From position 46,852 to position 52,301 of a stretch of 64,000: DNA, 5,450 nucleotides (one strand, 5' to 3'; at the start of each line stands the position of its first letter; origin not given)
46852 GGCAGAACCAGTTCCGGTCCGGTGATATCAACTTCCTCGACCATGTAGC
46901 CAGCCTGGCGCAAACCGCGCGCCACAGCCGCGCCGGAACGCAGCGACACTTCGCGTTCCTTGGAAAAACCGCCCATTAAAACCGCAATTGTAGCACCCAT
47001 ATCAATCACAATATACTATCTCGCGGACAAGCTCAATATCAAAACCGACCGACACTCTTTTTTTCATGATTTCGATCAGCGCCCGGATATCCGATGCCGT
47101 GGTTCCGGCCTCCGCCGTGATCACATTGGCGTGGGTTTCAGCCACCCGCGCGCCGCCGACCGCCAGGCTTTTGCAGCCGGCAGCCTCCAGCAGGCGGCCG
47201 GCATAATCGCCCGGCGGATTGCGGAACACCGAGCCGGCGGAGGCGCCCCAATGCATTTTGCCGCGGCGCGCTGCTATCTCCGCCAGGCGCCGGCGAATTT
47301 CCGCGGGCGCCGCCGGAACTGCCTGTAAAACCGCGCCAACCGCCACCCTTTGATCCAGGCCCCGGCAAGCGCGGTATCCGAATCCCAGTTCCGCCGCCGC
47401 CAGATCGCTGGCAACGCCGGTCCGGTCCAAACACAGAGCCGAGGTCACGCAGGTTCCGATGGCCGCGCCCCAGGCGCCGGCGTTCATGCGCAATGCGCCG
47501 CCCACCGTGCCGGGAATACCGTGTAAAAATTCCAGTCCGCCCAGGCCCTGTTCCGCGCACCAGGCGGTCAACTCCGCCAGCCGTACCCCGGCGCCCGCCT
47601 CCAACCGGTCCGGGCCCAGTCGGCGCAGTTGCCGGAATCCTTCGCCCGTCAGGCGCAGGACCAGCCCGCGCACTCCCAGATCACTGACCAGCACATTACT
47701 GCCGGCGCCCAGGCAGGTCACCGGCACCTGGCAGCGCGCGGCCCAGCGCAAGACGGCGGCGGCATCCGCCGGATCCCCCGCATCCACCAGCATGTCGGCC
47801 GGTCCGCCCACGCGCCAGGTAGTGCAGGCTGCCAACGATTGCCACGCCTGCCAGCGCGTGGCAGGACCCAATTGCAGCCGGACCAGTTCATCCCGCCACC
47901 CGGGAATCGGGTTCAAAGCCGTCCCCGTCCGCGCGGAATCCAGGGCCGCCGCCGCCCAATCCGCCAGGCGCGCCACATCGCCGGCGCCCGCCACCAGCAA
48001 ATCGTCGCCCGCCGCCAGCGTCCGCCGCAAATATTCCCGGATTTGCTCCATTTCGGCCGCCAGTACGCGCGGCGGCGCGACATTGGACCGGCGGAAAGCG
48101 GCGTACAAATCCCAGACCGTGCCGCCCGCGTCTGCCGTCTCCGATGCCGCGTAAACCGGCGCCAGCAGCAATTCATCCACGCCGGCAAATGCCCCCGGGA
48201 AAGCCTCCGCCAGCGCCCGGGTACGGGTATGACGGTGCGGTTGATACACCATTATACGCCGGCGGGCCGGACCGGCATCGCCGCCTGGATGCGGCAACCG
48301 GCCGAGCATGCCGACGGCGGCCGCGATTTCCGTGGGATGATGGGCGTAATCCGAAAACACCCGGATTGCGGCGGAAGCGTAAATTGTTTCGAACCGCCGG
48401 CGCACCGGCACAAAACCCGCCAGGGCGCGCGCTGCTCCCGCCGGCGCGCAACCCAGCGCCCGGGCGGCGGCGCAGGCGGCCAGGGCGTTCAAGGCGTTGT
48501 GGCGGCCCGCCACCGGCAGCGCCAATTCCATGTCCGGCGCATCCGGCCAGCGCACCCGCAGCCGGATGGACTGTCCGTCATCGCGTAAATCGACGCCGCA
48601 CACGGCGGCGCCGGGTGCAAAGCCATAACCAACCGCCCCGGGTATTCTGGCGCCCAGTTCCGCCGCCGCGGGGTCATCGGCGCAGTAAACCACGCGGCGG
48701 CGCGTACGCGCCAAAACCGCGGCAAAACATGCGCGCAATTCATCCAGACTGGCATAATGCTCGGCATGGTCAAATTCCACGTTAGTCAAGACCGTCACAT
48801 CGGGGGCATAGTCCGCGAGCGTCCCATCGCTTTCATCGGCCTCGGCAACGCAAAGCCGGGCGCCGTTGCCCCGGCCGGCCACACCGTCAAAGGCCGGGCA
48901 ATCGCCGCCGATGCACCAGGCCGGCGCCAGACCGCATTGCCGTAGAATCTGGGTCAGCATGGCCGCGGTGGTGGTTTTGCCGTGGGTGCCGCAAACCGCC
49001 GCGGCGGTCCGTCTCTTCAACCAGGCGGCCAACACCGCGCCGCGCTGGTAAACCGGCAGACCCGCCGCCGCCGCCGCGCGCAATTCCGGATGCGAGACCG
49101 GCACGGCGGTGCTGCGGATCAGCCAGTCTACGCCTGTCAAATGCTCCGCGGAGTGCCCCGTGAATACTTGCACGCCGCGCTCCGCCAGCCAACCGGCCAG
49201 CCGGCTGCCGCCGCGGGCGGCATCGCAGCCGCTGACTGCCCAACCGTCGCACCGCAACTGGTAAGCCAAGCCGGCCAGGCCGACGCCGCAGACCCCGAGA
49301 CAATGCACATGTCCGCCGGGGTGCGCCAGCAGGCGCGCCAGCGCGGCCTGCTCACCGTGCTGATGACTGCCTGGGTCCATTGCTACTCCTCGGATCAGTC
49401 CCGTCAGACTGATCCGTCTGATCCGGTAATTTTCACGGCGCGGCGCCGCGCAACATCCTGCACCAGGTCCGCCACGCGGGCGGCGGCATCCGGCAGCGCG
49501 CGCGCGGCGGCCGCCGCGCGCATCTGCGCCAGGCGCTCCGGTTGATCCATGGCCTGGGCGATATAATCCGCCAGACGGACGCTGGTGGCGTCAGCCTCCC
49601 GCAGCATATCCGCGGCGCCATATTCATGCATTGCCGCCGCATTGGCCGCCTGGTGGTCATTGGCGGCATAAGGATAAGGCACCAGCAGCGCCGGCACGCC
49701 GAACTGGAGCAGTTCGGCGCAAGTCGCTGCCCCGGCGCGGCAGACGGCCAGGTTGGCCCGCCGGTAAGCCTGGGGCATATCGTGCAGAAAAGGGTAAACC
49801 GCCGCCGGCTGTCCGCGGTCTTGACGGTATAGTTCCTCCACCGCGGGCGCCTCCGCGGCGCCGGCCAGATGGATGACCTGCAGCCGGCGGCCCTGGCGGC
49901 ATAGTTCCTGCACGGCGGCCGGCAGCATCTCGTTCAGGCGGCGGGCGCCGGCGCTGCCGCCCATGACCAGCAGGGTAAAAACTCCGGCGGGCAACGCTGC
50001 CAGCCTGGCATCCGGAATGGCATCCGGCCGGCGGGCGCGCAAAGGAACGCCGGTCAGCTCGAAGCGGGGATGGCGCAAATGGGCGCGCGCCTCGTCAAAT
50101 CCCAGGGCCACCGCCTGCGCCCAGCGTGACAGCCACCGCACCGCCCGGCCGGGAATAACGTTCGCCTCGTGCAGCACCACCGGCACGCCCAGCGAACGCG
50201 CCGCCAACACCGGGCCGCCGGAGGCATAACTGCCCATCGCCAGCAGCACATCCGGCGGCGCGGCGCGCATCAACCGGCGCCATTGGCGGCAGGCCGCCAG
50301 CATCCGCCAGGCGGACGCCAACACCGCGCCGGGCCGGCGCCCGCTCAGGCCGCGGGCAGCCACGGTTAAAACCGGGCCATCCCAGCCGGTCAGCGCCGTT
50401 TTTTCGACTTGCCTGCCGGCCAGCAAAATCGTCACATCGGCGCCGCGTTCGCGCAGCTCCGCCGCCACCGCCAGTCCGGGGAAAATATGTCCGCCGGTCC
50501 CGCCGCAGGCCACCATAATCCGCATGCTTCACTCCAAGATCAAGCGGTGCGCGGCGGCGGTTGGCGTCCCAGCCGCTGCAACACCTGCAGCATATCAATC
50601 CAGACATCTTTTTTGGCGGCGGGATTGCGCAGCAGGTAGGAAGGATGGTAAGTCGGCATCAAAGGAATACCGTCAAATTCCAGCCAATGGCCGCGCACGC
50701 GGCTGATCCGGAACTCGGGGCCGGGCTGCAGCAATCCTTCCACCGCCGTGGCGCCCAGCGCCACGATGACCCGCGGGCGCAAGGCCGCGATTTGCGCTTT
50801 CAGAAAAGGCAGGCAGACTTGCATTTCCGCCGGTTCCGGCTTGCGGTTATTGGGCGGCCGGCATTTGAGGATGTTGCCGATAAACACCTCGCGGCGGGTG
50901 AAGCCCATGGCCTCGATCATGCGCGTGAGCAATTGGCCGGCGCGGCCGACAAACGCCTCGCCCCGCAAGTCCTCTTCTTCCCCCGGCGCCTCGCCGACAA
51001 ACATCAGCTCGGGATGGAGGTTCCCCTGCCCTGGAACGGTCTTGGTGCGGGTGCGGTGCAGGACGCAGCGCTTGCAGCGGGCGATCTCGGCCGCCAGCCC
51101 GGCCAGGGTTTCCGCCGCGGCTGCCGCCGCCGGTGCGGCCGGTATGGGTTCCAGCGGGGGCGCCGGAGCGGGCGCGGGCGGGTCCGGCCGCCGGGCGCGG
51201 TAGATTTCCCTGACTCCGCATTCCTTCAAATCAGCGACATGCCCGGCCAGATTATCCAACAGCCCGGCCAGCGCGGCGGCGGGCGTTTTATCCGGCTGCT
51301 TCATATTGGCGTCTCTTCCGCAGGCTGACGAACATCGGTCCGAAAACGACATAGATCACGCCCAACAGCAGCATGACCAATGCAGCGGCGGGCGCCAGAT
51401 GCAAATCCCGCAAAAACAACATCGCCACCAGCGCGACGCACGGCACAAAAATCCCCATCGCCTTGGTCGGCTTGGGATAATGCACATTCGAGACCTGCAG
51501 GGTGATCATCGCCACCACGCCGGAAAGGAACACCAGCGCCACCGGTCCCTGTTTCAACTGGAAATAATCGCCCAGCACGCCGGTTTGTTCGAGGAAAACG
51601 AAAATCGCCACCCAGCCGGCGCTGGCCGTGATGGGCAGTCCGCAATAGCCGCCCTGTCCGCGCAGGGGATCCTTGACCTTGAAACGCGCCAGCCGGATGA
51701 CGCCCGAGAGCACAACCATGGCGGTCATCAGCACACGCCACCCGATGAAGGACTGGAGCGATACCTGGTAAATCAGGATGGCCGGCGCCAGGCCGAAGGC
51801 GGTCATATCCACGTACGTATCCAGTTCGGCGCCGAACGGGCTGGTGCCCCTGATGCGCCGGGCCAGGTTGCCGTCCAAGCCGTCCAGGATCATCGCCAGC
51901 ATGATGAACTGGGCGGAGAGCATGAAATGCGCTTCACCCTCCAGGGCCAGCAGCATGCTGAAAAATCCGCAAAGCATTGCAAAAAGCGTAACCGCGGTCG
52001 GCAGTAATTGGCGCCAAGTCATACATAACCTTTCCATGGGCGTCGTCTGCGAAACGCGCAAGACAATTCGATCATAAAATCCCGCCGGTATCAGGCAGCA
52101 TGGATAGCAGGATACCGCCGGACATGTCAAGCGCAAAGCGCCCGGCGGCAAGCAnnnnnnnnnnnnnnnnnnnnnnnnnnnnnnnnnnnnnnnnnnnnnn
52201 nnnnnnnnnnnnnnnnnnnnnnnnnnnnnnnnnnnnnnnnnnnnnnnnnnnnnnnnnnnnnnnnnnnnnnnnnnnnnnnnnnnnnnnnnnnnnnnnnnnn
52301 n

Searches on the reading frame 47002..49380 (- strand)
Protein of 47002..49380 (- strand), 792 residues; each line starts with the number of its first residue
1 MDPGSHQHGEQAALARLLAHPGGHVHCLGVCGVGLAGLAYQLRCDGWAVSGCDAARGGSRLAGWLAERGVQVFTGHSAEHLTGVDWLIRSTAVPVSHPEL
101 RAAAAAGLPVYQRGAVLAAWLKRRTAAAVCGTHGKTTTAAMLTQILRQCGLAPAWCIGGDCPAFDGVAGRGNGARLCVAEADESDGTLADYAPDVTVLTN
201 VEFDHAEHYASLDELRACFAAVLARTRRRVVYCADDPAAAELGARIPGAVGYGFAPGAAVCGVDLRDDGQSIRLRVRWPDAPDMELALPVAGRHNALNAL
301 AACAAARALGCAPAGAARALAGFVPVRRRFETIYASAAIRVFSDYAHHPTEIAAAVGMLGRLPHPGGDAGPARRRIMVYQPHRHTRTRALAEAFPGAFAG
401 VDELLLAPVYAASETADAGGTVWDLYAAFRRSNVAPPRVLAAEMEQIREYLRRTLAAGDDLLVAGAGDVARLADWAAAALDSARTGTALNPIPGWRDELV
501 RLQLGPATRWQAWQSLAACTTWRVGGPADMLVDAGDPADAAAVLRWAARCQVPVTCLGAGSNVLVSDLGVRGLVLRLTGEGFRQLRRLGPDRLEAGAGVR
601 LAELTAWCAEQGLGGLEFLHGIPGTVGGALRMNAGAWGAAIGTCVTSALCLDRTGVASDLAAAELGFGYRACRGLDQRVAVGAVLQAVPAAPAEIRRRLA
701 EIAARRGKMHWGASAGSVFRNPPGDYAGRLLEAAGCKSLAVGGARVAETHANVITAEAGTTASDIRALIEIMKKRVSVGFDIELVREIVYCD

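Call 4: search_protein_families(library=pfam, proteins=[window:47002-49380:-], max_evalue=0.01)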
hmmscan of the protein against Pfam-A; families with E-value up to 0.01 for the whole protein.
window:47002-49380:- (792 aa): 5 families
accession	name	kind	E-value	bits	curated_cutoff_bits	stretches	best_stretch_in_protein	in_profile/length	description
PF02873.21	MurB_C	-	3.5e-22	78.9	27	1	694-790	1-98/99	UDP-N-acetylenolpyruvoylglucosamine reductase, C-terminal domain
PF01565.28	FAD_binding_4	-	7.3e-20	71.5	26.4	1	529-655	2-133/139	FAD binding domain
PF08245.18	Mur_ligase_M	-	1.3e-19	71.4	24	1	129-306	1-200/200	Mur ligase middle domain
PF01225.30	Mur_ligase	-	6.1e-13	49.4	21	1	24-124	1-94/95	Mur ligase family, catalytic domain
PF02875.26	Mur_ligase_C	-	2.2e-10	41.9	28.4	1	328-467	1-127/127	Mur ligase, glutamate ligase domain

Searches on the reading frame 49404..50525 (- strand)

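Call 4: search_protein_families(library=pfam, proteins=[window:49404-50525:-], max_evalue=0.01)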
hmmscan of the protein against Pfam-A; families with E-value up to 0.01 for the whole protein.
window:49404-50525:- (373 aa): 5 families
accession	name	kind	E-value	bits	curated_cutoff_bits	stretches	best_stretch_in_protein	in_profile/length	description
PF04101.22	Glyco_tran_28_C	-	7.1e-40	137.2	22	1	184-350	1-165/166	Glycosyltransferase family 28 C-terminal domain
PF03033.26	Glyco_transf_28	-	3.1e-28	99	26.2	1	3-140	1-138/139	Glycosyltransferase family 28 N-terminal domain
PF13579.12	Glyco_trans_4_4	-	9e-10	39.5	29.7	1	20-137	10-118/158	Glycosyl transferase 4-like domain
PF13439.12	Glyco_transf_4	-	2.4e-06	28.1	28.5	1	20-125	11-108/170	Glycosyltransferase Family 4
PF06722.18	EryCIII-like_C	-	0.0032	17.9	31.7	1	261-346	52-136/145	Erythromycin biosynthesis protein CIII-like, C-terminal domain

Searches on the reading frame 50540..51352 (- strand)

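Call 4: search_protein_families(library=pfam, proteins=[window:50540-51352:-], max_evalue=0.01)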
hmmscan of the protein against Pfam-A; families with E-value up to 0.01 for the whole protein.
window:50540-51352:- (270 aa): 1 family
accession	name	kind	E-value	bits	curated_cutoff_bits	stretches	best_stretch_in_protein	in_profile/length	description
PF03167.25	UDG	-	3.6e-39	134.5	24.3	1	107-251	1-137/141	Uracil DNA glycosylase superfamily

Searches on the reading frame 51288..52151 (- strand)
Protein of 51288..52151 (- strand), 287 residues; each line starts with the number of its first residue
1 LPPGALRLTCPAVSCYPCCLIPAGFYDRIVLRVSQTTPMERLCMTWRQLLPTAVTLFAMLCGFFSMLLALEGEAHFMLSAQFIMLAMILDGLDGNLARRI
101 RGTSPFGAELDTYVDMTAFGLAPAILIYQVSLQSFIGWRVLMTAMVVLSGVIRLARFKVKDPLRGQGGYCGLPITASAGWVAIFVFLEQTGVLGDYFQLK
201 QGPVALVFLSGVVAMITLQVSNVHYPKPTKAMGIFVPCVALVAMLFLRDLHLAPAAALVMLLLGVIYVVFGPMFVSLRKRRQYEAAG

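Call 4: search_protein_families(library=pfam, proteins=[window:51288-52151:-], max_evalue=0.01)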
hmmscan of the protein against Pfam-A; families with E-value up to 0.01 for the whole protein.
window:51288-52151:- (287 aa): 1 family
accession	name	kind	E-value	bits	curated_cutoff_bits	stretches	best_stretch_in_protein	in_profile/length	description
PF01066.26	CDP-OH_P_transf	-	9.3e-17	62.3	22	1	49-197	2-138/152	CDP-alcohol phosphatidyltransferase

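Call 59: search_protein_families(library=ncbifam, proteins=[window:51288-52151:-], max_evalue=0.001)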
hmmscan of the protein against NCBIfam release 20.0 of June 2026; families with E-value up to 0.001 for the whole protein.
window:51288-52151:- (287 aa): 12 families
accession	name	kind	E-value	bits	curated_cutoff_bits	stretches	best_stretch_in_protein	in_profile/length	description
NF038087.1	arch_ser_synth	exception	1.4e-31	109.8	240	1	51-269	7-215/216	archaetidylserine synthase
TIGR00473.1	pssA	equivalog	2e-28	99.4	107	1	56-226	2-153/153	CDP-diacylglycerol--serine O-phosphatidyltransferase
TIGR04217.1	archae_ser_T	exception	1.9e-25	89.9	200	1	50-267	9-212/221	archaetidylserine synthase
NF038086.1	anchor_synt_A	exception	6.4e-18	65.4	200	1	53-274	12-220/222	protein sorting system archaetidylserine synthase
NF040950.1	archin_ph_syn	equivalog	1.1e-09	38.5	180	1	48-148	23-118/191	archaetidylinositol phosphate synthase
NF041135.1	IPPtranDIPPsyn_Thcocales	equivalog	1.7e-08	33.9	580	1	47-146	248-344/419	bifunctional L-myo-inositol-1-phosphate cytidylyltransferase/CDP-L-myo-inositol myo-inositolphosphotransferase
NF045883.1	PIPSynth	equivalog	1e-07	31.8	170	1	36-156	11-131/197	phosphatidylinositol phosphate synthase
NF045884.1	PhCholSynAgro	equivalog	7.2e-07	29.4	350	1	53-175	12-135/235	phosphatidylcholine synthase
NF008090.0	PRK10832.1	equivalog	1.7e-06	28.3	304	1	50-145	5-96/182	CDP-diacylglycerol--glycerol-3-phosphate 3-phosphatidyltransferase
TIGR00560.1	pgsA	equivalog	3.3e-06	27.7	109.1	1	50-150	3-106/183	CDP-diacylglycerol--glycerol-3-phosphate 3-phosphatidyltransferase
NF045885.1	PhCholSynBorr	equivalog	2.2e-05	24.4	400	1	54-158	15-120/234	phosphatidylcholine synthase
NF045887.1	PhCholSynPs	equivalog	6e-05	22.7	300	1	53-189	17-149/235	phosphatidylcholine synthase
